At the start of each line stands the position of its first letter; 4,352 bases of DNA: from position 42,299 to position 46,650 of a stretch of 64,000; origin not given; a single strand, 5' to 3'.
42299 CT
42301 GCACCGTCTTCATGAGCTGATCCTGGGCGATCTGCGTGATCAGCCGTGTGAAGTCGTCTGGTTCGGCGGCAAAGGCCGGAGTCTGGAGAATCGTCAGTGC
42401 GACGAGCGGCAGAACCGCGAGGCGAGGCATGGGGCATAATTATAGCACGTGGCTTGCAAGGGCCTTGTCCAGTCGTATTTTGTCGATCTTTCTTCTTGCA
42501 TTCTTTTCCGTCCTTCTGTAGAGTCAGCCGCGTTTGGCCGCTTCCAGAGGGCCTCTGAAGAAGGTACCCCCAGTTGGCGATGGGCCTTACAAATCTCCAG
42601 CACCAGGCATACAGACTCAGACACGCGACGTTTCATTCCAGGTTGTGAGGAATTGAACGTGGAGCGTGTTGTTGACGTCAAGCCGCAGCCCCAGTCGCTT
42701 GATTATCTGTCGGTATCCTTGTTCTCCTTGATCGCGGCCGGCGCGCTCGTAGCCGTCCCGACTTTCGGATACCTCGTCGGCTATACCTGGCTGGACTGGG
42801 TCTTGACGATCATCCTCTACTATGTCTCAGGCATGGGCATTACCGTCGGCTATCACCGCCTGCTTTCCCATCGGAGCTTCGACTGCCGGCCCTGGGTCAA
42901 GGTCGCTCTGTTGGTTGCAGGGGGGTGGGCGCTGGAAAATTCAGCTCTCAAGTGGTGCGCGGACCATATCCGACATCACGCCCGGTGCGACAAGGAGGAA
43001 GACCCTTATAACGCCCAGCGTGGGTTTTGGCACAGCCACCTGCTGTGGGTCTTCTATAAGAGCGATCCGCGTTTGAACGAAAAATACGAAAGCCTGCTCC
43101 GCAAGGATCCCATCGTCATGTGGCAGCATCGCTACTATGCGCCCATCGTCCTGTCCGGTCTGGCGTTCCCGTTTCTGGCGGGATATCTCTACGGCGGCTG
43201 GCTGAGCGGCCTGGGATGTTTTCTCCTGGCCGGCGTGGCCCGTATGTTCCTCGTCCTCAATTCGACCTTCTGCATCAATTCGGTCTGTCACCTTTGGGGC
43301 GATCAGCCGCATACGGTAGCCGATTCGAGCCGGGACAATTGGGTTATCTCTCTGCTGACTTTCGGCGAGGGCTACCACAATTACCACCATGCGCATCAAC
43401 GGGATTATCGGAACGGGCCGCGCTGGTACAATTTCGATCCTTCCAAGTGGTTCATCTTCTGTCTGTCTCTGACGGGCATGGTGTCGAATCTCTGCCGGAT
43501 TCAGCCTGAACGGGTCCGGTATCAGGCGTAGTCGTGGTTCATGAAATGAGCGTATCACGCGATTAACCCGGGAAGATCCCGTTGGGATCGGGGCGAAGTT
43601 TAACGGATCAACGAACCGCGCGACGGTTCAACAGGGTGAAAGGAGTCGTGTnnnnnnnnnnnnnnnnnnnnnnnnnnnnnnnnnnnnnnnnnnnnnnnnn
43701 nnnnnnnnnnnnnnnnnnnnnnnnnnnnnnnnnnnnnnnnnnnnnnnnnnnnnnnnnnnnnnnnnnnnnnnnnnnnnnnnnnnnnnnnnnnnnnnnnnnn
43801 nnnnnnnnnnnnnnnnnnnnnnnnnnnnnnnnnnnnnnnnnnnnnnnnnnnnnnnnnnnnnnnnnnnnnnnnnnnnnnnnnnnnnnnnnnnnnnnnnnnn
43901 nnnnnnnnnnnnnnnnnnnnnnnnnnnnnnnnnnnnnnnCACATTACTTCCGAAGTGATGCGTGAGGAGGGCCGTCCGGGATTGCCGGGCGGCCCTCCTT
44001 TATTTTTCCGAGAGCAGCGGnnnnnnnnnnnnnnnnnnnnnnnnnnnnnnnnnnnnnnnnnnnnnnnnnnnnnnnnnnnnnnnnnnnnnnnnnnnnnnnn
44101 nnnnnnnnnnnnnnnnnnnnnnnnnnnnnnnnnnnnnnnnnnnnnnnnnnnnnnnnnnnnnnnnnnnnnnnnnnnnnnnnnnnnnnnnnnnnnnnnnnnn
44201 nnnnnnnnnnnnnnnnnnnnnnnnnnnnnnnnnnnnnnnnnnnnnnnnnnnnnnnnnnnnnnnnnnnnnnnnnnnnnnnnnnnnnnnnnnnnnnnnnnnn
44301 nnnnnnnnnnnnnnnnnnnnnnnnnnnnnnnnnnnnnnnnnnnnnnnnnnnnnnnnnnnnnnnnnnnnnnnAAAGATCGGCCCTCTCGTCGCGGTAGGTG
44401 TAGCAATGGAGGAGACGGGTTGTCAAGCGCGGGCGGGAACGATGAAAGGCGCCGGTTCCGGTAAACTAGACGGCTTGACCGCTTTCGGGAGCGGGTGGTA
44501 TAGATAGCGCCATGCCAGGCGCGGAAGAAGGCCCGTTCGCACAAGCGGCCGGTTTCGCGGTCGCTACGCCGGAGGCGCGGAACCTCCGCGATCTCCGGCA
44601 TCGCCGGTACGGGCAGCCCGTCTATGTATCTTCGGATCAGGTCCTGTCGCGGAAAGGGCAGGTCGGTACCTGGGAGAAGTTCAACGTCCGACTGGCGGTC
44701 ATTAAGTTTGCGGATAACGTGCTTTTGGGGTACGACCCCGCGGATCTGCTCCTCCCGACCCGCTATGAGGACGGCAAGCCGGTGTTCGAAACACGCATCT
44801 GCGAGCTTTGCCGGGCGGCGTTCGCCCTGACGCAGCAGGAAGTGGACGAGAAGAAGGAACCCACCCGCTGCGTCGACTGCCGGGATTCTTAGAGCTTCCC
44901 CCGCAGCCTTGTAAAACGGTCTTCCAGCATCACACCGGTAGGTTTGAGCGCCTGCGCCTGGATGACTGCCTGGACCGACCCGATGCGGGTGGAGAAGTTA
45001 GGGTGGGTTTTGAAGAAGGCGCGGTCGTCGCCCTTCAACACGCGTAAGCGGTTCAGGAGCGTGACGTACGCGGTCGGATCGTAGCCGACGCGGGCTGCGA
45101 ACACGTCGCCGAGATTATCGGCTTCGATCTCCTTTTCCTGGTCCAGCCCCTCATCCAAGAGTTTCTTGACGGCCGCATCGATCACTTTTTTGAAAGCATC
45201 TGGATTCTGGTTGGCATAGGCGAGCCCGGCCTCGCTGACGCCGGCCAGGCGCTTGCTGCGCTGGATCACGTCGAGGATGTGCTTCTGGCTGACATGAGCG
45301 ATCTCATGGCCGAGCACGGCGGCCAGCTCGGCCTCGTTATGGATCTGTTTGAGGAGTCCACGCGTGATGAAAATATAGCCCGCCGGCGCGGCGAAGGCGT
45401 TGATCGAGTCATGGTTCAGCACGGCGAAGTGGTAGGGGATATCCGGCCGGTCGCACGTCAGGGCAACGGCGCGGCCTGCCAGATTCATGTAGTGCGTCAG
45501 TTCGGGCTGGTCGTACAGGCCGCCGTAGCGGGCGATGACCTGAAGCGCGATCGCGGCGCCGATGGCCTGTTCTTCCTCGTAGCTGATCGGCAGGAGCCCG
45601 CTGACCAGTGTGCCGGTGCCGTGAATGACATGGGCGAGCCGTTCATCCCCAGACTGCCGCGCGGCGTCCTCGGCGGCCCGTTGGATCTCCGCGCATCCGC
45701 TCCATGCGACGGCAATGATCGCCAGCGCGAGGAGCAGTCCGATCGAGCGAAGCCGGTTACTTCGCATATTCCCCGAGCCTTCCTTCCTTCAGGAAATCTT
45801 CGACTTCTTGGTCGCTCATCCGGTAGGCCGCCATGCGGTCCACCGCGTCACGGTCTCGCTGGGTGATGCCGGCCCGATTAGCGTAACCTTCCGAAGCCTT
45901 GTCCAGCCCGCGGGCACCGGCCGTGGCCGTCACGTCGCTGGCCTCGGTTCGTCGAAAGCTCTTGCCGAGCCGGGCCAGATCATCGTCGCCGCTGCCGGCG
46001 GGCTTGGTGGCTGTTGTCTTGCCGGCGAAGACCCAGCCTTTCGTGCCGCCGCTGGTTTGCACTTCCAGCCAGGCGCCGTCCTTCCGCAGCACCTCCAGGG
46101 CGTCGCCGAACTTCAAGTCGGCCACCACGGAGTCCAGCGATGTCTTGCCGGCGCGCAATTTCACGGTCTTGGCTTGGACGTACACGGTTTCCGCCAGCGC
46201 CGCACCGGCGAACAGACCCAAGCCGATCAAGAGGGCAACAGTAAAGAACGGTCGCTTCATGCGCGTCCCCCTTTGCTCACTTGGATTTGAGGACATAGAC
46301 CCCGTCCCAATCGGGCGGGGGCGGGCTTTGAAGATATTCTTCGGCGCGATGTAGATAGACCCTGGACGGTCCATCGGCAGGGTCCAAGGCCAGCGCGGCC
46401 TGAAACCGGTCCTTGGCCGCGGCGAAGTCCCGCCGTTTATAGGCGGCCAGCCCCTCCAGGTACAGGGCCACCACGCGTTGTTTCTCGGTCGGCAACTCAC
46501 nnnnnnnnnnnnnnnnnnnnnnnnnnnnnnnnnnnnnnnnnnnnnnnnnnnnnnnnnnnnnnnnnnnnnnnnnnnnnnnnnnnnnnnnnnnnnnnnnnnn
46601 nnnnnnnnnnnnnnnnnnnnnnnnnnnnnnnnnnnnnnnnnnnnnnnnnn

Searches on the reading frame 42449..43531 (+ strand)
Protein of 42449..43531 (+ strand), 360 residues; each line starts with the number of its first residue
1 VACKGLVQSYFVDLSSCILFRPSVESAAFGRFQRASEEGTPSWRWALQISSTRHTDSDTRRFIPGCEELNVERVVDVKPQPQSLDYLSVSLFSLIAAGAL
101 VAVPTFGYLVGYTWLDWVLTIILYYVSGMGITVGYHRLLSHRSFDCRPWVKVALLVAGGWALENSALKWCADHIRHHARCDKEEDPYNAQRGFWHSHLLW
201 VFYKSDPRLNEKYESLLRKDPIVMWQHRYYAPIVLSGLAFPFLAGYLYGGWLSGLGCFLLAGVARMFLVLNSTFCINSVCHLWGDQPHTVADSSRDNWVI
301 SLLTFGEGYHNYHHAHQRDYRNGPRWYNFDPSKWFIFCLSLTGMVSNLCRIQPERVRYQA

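Call 51: search_protein_families(library=pfam, proteins=[window:42449-43531:+], max_evalue=0.001)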
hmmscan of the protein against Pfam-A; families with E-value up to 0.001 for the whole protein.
window:42449-43531:+ (360 aa): 2 families
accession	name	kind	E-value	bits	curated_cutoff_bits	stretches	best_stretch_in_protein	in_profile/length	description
PF00487.30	FA_desaturase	-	2.6e-21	77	29.7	1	113-317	2-224/253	Fatty acid desaturase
PF04116.19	FA_hydroxylase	-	0.001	20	31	1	227-323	34-120/132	Fatty acid hydroxylase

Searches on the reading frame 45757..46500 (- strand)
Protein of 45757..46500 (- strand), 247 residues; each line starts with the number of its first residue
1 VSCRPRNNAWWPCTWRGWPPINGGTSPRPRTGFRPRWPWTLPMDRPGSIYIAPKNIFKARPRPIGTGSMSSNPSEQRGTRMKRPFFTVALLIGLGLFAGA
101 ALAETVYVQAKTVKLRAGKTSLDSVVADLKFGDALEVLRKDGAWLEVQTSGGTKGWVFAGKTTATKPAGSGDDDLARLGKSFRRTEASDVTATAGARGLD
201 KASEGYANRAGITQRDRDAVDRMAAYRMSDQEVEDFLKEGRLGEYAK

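Call 51: search_protein_families(library=pfam, proteins=[window:45757-46500:-], max_evalue=0.001)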
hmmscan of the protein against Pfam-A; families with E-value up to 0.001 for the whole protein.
window:45757-46500:- (247 aa): 2 families
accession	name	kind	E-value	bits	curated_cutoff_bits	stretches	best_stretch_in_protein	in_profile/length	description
PF08239.17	SH3_3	-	1.4e-08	35.2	27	1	112-159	2-50/54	Bacterial SH3 domain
PF06347.19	SH3_4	-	0.00077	19.6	24.1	0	110-157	2-49/56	Bacterial SH3 domain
